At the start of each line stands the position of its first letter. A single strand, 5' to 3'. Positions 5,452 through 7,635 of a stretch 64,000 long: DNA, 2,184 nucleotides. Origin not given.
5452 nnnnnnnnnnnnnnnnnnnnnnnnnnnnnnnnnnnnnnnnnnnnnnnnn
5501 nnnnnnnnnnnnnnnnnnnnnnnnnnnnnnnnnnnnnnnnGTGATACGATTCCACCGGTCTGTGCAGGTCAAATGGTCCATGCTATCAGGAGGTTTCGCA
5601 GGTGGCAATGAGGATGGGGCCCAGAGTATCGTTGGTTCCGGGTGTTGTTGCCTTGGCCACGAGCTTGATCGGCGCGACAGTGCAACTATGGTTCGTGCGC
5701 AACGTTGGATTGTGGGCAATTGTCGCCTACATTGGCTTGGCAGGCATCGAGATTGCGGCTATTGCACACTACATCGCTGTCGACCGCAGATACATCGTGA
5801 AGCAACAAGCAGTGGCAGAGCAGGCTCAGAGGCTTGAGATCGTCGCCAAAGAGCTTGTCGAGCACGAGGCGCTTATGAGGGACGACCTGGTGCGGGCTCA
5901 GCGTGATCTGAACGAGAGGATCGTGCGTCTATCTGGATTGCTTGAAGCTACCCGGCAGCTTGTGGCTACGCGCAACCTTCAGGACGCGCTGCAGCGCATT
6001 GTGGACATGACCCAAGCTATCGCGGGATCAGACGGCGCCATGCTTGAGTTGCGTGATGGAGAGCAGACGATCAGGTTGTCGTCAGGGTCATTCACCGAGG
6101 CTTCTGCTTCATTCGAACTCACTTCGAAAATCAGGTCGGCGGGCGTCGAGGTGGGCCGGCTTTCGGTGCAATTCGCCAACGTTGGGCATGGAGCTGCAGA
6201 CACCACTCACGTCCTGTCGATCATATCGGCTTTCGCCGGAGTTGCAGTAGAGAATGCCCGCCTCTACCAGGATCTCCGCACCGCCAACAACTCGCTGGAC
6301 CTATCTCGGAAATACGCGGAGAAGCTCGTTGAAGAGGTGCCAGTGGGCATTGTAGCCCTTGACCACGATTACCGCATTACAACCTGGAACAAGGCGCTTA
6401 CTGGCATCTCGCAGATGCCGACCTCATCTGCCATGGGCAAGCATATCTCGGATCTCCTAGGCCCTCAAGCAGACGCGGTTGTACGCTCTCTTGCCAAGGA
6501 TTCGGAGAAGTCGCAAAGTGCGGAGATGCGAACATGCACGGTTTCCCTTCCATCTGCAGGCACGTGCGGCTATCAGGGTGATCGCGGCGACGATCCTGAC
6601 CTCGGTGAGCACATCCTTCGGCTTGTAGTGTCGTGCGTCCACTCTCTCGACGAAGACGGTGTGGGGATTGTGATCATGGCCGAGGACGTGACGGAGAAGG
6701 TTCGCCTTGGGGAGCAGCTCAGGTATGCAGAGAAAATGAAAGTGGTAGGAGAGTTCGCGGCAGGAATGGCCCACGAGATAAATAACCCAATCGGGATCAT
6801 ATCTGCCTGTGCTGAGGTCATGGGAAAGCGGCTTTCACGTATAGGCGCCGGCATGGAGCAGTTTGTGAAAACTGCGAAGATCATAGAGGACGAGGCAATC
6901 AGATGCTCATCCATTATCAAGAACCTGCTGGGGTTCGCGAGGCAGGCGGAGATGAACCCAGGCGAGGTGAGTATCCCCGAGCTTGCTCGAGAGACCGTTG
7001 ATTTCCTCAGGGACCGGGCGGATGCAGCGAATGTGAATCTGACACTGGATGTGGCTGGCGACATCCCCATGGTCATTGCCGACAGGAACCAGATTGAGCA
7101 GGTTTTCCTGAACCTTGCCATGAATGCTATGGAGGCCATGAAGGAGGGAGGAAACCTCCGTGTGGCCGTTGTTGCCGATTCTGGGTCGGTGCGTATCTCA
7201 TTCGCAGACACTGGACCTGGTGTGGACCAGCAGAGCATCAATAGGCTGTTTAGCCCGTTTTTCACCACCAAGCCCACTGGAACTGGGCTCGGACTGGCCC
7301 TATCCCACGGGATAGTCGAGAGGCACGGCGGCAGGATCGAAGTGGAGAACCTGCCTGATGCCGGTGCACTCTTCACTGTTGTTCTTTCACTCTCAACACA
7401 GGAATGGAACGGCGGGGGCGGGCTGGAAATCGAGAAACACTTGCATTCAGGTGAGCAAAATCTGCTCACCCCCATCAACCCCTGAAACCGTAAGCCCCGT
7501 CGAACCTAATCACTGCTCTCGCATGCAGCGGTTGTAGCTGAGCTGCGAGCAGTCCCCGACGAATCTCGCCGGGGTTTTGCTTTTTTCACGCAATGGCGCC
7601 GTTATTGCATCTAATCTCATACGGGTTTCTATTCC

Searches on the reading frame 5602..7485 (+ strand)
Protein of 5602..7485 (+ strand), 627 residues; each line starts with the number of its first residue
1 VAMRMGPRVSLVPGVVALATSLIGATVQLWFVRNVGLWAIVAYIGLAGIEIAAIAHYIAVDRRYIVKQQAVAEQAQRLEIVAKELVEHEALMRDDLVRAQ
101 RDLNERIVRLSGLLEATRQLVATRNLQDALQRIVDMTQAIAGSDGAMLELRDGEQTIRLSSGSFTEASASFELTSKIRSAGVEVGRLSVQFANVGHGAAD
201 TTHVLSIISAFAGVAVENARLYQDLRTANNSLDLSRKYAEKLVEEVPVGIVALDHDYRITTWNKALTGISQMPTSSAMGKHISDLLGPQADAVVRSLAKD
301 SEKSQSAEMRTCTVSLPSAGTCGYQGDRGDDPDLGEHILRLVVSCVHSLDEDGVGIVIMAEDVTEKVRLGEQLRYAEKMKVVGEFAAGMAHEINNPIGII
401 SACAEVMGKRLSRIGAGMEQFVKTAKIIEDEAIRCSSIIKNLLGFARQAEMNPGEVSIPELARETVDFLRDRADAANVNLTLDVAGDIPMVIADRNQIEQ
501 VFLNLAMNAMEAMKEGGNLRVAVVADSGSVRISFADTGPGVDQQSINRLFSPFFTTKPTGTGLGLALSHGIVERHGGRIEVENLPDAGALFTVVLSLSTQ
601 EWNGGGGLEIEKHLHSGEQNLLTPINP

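Call 4: search_protein_families(library=pfam, proteins=[window:5602-7485:+], max_evalue=0.01)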
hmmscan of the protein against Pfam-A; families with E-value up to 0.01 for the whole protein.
window:5602-7485:+ (627 aa): 8 families
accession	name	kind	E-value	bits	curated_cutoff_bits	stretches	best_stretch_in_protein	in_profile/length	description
PF02518.31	HATPase_c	-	3.3e-23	82.7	26.4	1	494-597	2-109/111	Histidine kinase-, DNA gyrase B-, and HSP90-like ATPase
PF00512.31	HisKA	-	9.2e-11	42.1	26.9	1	383-448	3-63/66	His Kinase A (phospho-acceptor) domain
PF00989.32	PAS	-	2.6e-08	34.3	22.6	1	241-363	5-113/113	PAS fold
PF08448.16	PAS_4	-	3.6e-07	30.8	23.1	1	244-367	2-109/110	PAS fold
PF12860.13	PAS_7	-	0.00035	21.1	27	0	244-291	2-50/115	PAS fold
PF13581.12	HATPase_c_2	-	0.00058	20.3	27.4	1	507-574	41-111/127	Histidine kinase-like ATPase domain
PF13426.13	PAS_9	-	0.0089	16.7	27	0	247-365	1-103/103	PAS domain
PF10090.15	HPTransfase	-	0.0096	16.1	22.9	0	489-539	24-73/123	Histidine phosphotransferase C-terminal domain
